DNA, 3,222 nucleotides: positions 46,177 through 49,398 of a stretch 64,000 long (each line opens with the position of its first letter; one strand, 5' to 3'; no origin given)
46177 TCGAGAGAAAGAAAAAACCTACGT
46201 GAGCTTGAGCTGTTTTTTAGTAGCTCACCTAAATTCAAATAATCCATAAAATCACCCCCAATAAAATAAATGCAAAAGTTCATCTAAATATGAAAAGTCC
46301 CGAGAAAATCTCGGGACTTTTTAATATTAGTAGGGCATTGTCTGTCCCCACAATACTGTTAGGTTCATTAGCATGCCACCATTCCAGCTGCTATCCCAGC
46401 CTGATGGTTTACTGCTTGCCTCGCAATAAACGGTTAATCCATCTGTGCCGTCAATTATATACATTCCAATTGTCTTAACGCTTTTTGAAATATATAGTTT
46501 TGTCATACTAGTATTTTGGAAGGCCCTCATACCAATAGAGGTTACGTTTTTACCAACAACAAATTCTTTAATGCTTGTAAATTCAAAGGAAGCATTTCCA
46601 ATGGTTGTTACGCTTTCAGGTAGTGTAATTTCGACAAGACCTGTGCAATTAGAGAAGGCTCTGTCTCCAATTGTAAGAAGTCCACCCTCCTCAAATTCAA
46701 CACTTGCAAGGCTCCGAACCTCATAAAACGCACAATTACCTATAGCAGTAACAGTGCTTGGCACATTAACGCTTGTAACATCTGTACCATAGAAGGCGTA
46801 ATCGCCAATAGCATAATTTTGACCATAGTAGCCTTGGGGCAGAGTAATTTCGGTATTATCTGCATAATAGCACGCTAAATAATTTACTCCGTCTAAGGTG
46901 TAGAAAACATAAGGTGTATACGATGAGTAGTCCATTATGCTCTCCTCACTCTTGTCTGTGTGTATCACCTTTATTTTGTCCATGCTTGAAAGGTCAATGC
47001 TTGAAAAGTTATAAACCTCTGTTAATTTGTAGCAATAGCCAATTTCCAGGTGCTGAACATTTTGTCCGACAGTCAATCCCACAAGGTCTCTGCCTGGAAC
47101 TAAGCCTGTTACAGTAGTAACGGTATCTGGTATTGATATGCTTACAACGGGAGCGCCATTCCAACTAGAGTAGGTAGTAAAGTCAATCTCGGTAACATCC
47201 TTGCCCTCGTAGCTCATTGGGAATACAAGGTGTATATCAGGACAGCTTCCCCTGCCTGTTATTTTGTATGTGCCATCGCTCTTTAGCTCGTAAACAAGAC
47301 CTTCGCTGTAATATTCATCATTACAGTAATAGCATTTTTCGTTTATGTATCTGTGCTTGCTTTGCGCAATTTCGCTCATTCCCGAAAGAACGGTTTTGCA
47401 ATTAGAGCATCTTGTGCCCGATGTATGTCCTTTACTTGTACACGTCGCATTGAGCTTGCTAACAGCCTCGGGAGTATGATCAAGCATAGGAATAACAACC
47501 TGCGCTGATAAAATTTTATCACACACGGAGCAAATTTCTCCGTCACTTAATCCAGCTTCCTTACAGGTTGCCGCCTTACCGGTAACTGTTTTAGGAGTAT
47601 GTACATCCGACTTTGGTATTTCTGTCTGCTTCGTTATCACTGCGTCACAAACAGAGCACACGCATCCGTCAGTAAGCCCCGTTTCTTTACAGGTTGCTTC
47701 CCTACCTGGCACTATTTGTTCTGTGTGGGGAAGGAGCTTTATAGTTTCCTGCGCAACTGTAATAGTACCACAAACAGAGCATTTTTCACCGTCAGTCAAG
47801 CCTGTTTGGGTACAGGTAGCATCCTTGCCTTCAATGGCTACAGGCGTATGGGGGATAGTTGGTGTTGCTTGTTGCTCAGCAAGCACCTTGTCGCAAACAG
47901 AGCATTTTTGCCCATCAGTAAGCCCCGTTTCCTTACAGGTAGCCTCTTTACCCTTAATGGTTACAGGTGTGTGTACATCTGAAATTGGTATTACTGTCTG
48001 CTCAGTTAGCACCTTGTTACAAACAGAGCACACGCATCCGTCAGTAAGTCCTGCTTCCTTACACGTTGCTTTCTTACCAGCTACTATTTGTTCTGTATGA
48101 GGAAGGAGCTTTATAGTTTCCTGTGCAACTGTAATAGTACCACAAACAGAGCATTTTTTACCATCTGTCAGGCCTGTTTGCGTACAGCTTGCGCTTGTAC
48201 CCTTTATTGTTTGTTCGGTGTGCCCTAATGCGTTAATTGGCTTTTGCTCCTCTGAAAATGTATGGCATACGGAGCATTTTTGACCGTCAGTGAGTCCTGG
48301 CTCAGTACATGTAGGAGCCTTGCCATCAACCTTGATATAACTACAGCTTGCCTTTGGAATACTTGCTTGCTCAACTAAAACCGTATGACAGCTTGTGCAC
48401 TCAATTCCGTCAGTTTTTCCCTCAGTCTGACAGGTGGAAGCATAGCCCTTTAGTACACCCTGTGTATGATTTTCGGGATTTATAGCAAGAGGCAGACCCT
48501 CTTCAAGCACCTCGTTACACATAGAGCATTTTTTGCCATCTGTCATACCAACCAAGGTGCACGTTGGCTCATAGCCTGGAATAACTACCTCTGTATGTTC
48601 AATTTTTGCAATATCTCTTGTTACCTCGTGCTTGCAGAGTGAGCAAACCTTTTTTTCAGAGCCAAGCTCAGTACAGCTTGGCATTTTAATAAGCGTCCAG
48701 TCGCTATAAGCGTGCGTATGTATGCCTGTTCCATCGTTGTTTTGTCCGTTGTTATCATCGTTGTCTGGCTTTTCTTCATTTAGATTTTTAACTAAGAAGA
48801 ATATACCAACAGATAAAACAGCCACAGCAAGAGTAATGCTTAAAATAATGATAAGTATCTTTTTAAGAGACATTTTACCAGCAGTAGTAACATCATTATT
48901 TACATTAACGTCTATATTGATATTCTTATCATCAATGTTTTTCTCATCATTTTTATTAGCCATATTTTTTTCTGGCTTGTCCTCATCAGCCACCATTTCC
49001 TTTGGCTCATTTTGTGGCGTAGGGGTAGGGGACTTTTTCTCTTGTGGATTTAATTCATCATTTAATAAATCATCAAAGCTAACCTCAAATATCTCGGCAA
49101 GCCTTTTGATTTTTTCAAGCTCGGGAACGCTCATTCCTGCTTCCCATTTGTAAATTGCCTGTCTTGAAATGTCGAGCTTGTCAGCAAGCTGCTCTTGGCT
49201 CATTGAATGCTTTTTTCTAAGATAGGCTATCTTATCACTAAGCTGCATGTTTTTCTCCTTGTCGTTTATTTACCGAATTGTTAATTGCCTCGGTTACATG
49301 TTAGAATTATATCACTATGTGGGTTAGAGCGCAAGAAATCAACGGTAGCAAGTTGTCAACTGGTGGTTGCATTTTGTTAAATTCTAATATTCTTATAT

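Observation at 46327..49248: One-component transmembrane XRE regulator with an ectodomain of ~11 His/Cys-rich 41-aa repeats plus LRRs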

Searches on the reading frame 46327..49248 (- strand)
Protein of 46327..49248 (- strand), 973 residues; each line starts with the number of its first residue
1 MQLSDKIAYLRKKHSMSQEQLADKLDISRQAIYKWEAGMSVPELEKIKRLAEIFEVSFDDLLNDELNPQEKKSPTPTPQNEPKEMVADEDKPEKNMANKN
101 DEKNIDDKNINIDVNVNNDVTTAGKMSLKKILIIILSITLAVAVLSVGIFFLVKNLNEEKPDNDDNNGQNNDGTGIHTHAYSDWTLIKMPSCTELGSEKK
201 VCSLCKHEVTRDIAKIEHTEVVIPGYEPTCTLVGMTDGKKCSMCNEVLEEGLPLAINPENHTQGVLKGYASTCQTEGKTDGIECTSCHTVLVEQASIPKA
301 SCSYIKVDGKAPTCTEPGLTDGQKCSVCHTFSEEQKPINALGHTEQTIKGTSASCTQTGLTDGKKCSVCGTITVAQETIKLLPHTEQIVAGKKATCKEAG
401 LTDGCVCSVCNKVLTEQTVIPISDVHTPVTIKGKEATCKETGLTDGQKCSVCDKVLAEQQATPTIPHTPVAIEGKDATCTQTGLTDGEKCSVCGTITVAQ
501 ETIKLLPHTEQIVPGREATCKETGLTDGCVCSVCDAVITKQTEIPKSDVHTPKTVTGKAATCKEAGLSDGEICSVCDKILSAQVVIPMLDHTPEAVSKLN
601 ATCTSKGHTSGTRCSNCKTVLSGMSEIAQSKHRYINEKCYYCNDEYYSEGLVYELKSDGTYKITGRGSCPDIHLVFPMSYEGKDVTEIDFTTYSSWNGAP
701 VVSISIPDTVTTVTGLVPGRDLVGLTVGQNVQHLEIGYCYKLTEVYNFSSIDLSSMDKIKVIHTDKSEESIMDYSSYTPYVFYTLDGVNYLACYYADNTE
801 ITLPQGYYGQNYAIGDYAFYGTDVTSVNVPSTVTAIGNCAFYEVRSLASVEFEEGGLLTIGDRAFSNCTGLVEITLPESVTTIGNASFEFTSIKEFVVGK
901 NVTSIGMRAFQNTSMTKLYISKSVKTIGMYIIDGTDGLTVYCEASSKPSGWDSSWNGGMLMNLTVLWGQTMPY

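Call 3: search_protein_families(library=pfam, proteins=[window:46327-49248:-], max_evalue=1)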
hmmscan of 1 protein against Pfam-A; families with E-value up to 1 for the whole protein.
window:46327-49248:- (973 aa): 16 families
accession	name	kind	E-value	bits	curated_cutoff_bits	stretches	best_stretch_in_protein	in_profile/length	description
PF13306.12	LRR_5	-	4.8e-32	111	27.7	1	814-935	3-123/127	BspA type Leucine rich repeat region (6 copies)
PF01381.28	HTH_3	-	5.2e-16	58.9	23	1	7-61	1-55/55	Helix-turn-helix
PF12844.13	HTH_19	-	7.4e-09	35.8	30.2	1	7-63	4-60/64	Helix-turn-helix domain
PF13443.12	HTH_26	-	1.8e-07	31.7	22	1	6-64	1-60/63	Cro/C1-type HTH DNA-binding domain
PF13560.12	HTH_31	-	4.2e-07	30.6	27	1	3-60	2-59/64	Helix-turn-helix domain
PF08279.18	HTH_11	-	0.00014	22.1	25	1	4-34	3-34/55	HTH domain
PF14549.12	P22_Cro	-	0.0014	18.8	30.2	1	17-46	11-38/60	DNA-binding transcriptional regulator Cro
PF07022.19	Phage_CI_repr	-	0.002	18.8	22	1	17-62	14-58/65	Bacteriophage CI repressor helix-turn-helix domain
PF13384.12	HTH_23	-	0.016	15.4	24.6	1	7-35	10-37/50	Homeodomain-like domain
PF13518.12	HTH_28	-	0.036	14.6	25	1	13-36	10-33/52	Helix-turn-helix domain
PF15943.11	YdaS_toxin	-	0.039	14.2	30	1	17-36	10-29/65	Bacterial toxin YdaS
PF13022.12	HTH_Tnp_1_2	-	0.096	13.2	27.9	1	14-37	25-48/122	Helix-turn-helix of insertion element transposase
PF06024.17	Orf78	-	0.22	12.3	29.4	1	95-161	27-94/101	Orf78 (ac78)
PF04545.22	Sigma70_r4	-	0.23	11.4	24.1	1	9-32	14-37/50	Sigma-70, region 4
PF24511.1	DUF7591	-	0.25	11.9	27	1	780-810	57-87/105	Domain of unknown function (DUF7591)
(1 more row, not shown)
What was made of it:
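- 49051..49248 (-): Cytoplasmic XRE/Cro-C1 helix-turn-helix domain, aa 1-66. Pfam HTH_3 E 5e-16 (call 3).
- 46330..47313 (-): C-terminal head, aa 646-973: BspA-type leucine-rich repeats. The Pfam LRR_5 match covers aa 814-935, nt 46444-46809. Pfam E 4.8e-32 (call 3).
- On XRE / Cro-C1 HTH (Pfam HTH_3): 58.9 bits against a cutoff of 23, aa 7-61 (call 3).
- On BspA-type LRR (Pfam LRR_5): 111 bits against a cutoff of 27.7 (call 3).
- Checked: Pfam HTH_3 covers aa 7-61 (E 5e-16) and LRR_5 covers aa 814-935 (E 4.8e-32) (call 3).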

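Call 4: search_protein_families(library=ncbifam, proteins=[window:46327-49248:-], max_evalue=1)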
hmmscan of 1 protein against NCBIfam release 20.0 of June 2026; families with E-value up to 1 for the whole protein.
window:46327-49248:- (973 aa): 20 families
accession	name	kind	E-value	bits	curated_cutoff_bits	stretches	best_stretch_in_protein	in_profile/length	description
NF041951.1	phage_RstR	subfamily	7.2e-18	64.8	80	1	1-72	1-72/108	RstR family transcriptional repressor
NF047961.1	adhesin_HupY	equivalog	5.4e-12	44.6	1250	1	822-928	430-534/978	leucine-rich repeat adhesin HupY/LrrG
NF052239.1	antitox_spr1629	equivalog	1.1e-09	37.8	335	1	5-65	5-65/377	spr1629 family repressor/antitoxin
TIGR03070.1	couple_hipB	subfamily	3.3e-08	33.3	71.65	1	2-54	2-54/58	type II toxin-antitoxin system Y4mF family antitoxin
NF003162.0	PRK04140.1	equivalog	4.9e-08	32.4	263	1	5-82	129-206/317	transcriptional regulator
NF007257.0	PRK09706.1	subfamily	2e-07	30.9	101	1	3-88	6-88/135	transcriptional repressor DicA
NF047542.1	telomere_Tap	equivalog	5.2e-07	28.7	600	1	9-100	24-116/695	telomere-associated protein Tap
NF045861.1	glide_Gli349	exception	3.1e-06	24.1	1750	1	855-918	2686-2749/3169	gliding machinery surface structure protein Gli349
NF047948.1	male_kill_WMK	equivalog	5e-06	26.2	300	1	6-73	166-233/300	WO male-killing family protein Wmk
TIGR00270.2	TIGR00270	equivalog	3.1e-05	23.8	110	1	7-67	80-141/159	multiprotein bridging factor aMBF1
NF041575.1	antitoxPezA_Strep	equivalog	0.00018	21.5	290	1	4-65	3-64/158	type II toxin-antitoxin system antitoxin PezA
TIGR03830.1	CxxCG_CxxCG_HTH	subfamily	0.00047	20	61.8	1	5-43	68-106/127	type II TA system antitoxin MqsA family protein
NF007408.0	PRK09943.1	equivalog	0.0045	16.6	211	1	5-71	10-76/185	HTH-type transcriptional regulator PuuR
NF006015.0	PRK08154.1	subfamily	0.0071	15.5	204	1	2-66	30-94/314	anaerobic benzoate catabolism transcriptional regulator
NF046037.1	carphisopro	domain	0.01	16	38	1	18-48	11-43/54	carph-isopro domain-containing protein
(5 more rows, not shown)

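Call 7: find_homologous_proteins(query=window:46327-49248:-)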
Query window:46327-49248:- (973 aa): 7192 proteins with E <= 0.001 among 8000 candidates; the best 120 are listed.
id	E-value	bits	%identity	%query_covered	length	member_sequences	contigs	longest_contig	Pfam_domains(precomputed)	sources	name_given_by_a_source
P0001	0.0e+0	1824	78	100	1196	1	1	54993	PF12844.14,PF13306.13,PF01381.29,PF13560.13,PF13443.13,PF10367.16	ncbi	-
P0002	7.0e-237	807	45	46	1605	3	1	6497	-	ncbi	-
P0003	4.3e-230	784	45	46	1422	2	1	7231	PF00963.25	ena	-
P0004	8.6e-210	717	45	41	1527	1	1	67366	-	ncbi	-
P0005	1.9e-209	716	45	46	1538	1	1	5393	-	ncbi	-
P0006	9.0e-199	681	34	52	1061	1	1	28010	PF24973.2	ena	-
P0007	7.0e-197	674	41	47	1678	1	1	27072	PF13229.13,PF06750.19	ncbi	-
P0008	8.5e-188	644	35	71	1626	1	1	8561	PF13306.13,PF07775.17,PF13855.13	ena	-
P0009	1.2e-182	627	40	46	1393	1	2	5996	-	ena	-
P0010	7.4e-180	618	50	46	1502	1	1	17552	PF11571.14,PF21349.3,PF02132.22,PF06750.19,PF00041.28,PF06827.21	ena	-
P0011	2.3e-176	606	39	46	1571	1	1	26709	-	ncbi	-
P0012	3.1e-174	599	36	47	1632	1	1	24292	PF24973.2,PF06750.19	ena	-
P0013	4.9e-174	599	33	84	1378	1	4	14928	PF13306.13,PF12799.14,PF13855.13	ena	-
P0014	8.0e-173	595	32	77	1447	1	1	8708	PF06677.19,PF13306.13,PF06267.18,PF13855.13,PF18716.8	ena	-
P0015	2.5e-171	590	56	29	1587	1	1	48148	PF13306.13,PF23392.2,PF06750.19,PF12799.14,PF13855.13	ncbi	-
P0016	2.8e-170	586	36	47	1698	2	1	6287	PF16250.11,PF04231.20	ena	-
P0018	2.0e-165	570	35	94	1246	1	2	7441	PF12844.14,PF13306.13,PF01381.29,PF13855.13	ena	-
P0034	1.8e-144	501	34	45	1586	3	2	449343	PF06750.19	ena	-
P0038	2.7e-141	490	33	96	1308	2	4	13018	PF12844.14,PF13306.13,PF01381.29,PF13855.13,PF13560.13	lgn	-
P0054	3.9e-132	460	40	56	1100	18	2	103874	PF12844.14,PF13306.13,PF01381.29,PF13560.13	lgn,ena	-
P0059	5.4e-130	453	35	48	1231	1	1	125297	PF12844.14,PF13306.13,PF01381.29,PF13855.13,PF13560.13,PF13443.13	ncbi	-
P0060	6.2e-130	453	41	56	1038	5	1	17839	PF12844.14,PF13306.13,PF01381.29,PF13560.13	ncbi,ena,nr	ncbi:MAG: leucine-rich repeat protein [Clostridia bacterium]|nr:leucine-rich repeat protein [Clostri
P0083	3.4e-121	424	39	48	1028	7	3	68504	PF12844.14,PF13306.13,PF01381.29,PF13560.13,PF13443.13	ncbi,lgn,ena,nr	ncbi:MAG: leucine-rich repeat protein [Clostridia bacterium]|nr:leucine-rich repeat protein [Clostri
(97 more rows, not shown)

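Call 10: search_protein_families(library=pfam, proteins=[P0006, P0016, P0034, P0012, P0001], max_evalue=0.1)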
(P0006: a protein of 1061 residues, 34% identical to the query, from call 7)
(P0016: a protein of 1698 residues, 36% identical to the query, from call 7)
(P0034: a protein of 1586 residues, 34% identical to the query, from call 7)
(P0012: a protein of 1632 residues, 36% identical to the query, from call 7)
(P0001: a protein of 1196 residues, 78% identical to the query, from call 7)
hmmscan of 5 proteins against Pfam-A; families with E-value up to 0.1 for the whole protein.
P0006 (1061 aa): 2 families
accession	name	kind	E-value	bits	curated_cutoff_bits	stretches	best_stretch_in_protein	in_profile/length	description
PF24973.1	EGF_LMN_ATRN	-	1.1e-05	25.9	27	0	156-185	5-32/44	Laminin/attractin EGF domain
PF16250.10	DUF4907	-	0.00093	19.3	25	0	694-715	10-31/67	Domain of unknown function (DUF4907)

P0016 (1698 aa): 4 families
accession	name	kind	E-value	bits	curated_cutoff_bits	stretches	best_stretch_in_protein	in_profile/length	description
PF04231.19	Endonuclease_1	-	2.6e-35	122.7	25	1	88-299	18-235/235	Endonuclease I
PF16250.10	DUF4907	-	6.1e-10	39.1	25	0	946-963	18-35/67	Domain of unknown function (DUF4907)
PF06750.18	A24_N_bact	-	0.00026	21.4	23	0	1060-1083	25-48/84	Bacterial Peptidase A24 N-terminal domain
PF10367.15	zf-Vps39_C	-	0.00037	20.4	24.7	0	777-790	6-19/41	Vacuolar sorting protein 39 C-terminal zinc finger domain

P0034 (1586 aa): 2 families
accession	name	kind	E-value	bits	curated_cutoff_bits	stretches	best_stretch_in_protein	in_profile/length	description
PF16250.10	DUF4907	-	1.5e-07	31.5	25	0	844-858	17-31/67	Domain of unknown function (DUF4907)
PF06750.18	A24_N_bact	-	1.2e-06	28.9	23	0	1076-1098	25-47/84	Bacterial Peptidase A24 N-terminal domain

P0012 (1632 aa): 6 families
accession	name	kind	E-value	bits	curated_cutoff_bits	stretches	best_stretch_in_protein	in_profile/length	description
PF24973.1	EGF_LMN_ATRN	-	2.5e-20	72.7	27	0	743-772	5-32/44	Laminin/attractin EGF domain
PF06750.18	A24_N_bact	-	5.7e-12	46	23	0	201-224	25-48/84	Bacterial Peptidase A24 N-terminal domain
PF11571.13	Med27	-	0.00016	22.4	25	0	561-585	52-76/86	Mediator complex subunit 27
PF00404.24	Dockerin_1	-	0.0017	18.9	22.9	1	1571-1622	2-53/57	Dockerin type I domain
PF13620.12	CarboxypepD_reg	-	0.0027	18.4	32.3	1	1489-1562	2-75/82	Carboxypeptidase regulatory-like domain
PF09430.16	EMC7_beta-sandw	-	0.053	14.2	26.6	1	1518-1576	21-79/122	ER membrane protein complex subunit 7, beta-sandwich domain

P0001 (1196 aa): 15 families
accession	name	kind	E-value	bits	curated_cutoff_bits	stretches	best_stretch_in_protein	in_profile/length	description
PF13306.12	LRR_5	-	2.9e-58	195.7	27.7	2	1034-1148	1-114/127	BspA type Leucine rich repeat region (6 copies)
PF01381.28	HTH_3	-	1e-16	61.1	23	1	7-61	1-55/55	Helix-turn-helix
PF12844.13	HTH_19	-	9.3e-09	35.5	30.2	1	7-63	4-60/64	Helix-turn-helix domain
PF13443.12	HTH_26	-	1.6e-07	31.9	22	1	6-64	1-60/63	Cro/C1-type HTH DNA-binding domain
PF13560.12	HTH_31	-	8e-07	29.7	27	1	3-60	2-59/64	Helix-turn-helix domain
PF10367.15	zf-Vps39_C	-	2.9e-05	24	24.7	0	401-415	6-20/41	Vacuolar sorting protein 39 C-terminal zinc finger domain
PF08279.18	HTH_11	-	0.00011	22.4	25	1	4-34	3-34/55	HTH domain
PF13855.12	LRR_8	-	0.00026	21.1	27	0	1057-1096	14-54/61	Leucine rich repeat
PF05725.18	FNIP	-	0.0011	19.5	21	0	1043-1059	23-39/44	FNIP Repeat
PF07022.19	Phage_CI_repr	-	0.0017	19.1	22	1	17-62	14-58/65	Bacteriophage CI repressor helix-turn-helix domain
PF14549.12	P22_Cro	-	0.002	18.3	30.2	1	17-46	11-38/60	DNA-binding transcriptional regulator Cro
PF18509.6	MCR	-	0.0039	17.2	30.4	0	283-293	19-29/30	Magnetochrome domain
PF13384.12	HTH_23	-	0.02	15.1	24.6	1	7-35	10-37/50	Homeodomain-like domain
PF13518.12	HTH_28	-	0.05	14.1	25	0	13-36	10-33/52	Helix-turn-helix domain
PF15943.11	YdaS_toxin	-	0.054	13.8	30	0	17-36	10-29/65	Bacterial toxin YdaS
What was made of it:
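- On Zinc ribbon / zinc knuckle mini-domains: Only faint sub-threshold hits in homologues (call 10).
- Homologues give faint sub-threshold hits to zinc-finger Pfam families on the CxxC knuckles (call 10). The CxxC knuckle gives faint hits to zinc-finger families (call 10).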

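Call 27: find_encoding_contigs(protein=P0001, flank=6000, max_places=3)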
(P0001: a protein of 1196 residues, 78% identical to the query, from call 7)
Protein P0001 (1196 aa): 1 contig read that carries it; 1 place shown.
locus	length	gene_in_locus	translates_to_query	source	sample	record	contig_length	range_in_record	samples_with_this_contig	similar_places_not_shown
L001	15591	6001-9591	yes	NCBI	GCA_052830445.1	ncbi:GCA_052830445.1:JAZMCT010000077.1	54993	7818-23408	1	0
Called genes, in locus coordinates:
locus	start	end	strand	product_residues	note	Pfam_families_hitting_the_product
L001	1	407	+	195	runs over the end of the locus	PF01381:HTH_3, PF12844:HTH_19, PF13443:HTH_26 (weak), PF13560:HTH_31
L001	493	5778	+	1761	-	PF05725:FNIP (faint), PF13306:LRR_5, PF13855:LRR_8 (faint), PF13306:LRR_5, PF13217:DUF4025 (faint), PF13306:LRR_5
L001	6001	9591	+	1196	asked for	PF01381:HTH_3, PF12844:HTH_19, PF13443:HTH_26 (weak), PF13560:HTH_31 (weak), PF10367:zf-Vps39_C (faint), PF13306:LRR_5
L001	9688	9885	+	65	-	-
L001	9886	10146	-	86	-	PF00403:HMA (weak)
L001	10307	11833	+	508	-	PF07556:DUF1538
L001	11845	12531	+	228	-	-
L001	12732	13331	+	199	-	PF00717:Peptidase_S24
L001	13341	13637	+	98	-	-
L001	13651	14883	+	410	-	PF00817:IMS, PF11799:IMS_C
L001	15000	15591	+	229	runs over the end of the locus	PF01980:TrmO_N, PF18389:TrmO_C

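Call 28: find_encoding_contigs(protein=P0054, flank=6000, max_places=3)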
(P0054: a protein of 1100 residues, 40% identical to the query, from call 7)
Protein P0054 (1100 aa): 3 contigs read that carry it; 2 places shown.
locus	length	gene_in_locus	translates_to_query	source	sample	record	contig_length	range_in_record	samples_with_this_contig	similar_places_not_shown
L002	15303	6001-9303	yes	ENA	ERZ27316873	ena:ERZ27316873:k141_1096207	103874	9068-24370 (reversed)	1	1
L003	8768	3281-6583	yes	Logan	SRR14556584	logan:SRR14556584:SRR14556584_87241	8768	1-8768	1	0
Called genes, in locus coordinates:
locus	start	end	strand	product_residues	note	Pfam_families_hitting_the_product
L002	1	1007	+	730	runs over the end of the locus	PF16875:Glyco_hydro_36N, PF02065:Melibiase, PF16874:Glyco_hydro_36C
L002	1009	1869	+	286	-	-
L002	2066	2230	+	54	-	-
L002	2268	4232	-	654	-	-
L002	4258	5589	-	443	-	-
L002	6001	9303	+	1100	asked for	PF01381:HTH_3, PF12844:HTH_19 (weak), PF13560:HTH_31 (weak), PF13306:LRR_5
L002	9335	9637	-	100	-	PF12844:HTH_19, PF01381:HTH_3, PF13443:HTH_26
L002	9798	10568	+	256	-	-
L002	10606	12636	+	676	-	PF13306:LRR_5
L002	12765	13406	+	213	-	-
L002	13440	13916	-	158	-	-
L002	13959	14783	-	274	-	PF01553:Acyltransferase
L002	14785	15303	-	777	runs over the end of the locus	PF09479:Flg_new (faint), PF18998:Flg_new_2, PF08757:CotH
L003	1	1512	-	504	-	?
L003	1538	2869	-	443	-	-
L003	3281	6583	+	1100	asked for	PF01381:HTH_3, PF12844:HTH_19 (weak), PF13560:HTH_31 (weak), PF13306:LRR_5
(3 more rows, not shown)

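Call 42: find_related_loci(query=window:46327-49248:-, collection=genome_contigs, flank=6000)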
Query window:46327-49248:- (973 aa) in genome_contigs; peptide patterns used: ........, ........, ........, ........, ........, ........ (x = any residue, [..] = any of these).
45 stretches matched a pattern, but none encodes a relative of the query by tblastn (E <= 1e-3).
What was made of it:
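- Tried and rejected: A protein-based scan of reference genomes for close relatives found nothing (call 42).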

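Call 46: find_encoding_contigs(protein=P0018, flank=5000, max_places=2)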
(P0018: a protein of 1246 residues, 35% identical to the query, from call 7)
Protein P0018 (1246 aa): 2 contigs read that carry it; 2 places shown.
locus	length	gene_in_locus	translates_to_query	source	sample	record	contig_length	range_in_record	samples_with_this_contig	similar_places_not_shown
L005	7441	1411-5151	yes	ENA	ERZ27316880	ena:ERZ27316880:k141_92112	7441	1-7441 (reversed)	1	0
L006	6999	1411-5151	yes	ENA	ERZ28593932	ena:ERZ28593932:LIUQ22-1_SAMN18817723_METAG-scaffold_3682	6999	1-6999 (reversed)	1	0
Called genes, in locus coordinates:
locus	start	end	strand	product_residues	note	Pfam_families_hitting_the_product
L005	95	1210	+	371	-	PF11187:Mbeg1-like, PF26363:Phospholipase-like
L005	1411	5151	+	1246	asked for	PF01381:HTH_3, PF12844:HTH_19, PF13306:LRR_5, PF13855:LRR_8 (faint), PF13306:LRR_5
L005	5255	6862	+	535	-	PF00488:MutS_V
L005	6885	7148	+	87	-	PF00830:Ribosomal_L28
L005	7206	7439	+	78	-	?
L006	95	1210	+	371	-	PF11187:Mbeg1-like, PF26363:Phospholipase-like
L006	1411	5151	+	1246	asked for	PF01381:HTH_3, PF12844:HTH_19, PF13306:LRR_5, PF13855:LRR_8 (faint), PF13306:LRR_5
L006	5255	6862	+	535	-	PF00488:MutS_V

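Call 47: find_encoding_contigs(protein=P0038, flank=5000, max_places=2)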
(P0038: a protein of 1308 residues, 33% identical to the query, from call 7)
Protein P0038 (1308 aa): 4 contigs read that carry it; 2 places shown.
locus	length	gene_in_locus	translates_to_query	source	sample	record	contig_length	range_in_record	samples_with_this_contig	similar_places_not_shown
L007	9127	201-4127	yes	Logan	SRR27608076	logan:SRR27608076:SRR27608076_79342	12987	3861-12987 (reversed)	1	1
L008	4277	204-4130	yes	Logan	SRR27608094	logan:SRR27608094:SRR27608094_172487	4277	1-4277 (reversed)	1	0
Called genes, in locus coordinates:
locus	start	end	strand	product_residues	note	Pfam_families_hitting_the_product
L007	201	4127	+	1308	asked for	PF01381:HTH_3, PF12844:HTH_19, PF13560:HTH_31, PF13306:LRR_5, PF13855:LRR_8 (faint), PF13306:LRR_5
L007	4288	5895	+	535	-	PF00488:MutS_V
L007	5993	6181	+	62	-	PF00830:Ribosomal_L28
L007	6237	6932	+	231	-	PF21778:DUF6873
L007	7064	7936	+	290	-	PF19293:CdaA_N (weak), PF02457:DAC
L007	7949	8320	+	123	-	-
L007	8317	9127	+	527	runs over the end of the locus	PF28550:DUF8436 (weak), PF21688:FAD-depend_C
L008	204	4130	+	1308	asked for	PF01381:HTH_3, PF12844:HTH_19, PF13560:HTH_31, PF13306:LRR_5, PF13855:LRR_8 (faint), PF13306:LRR_5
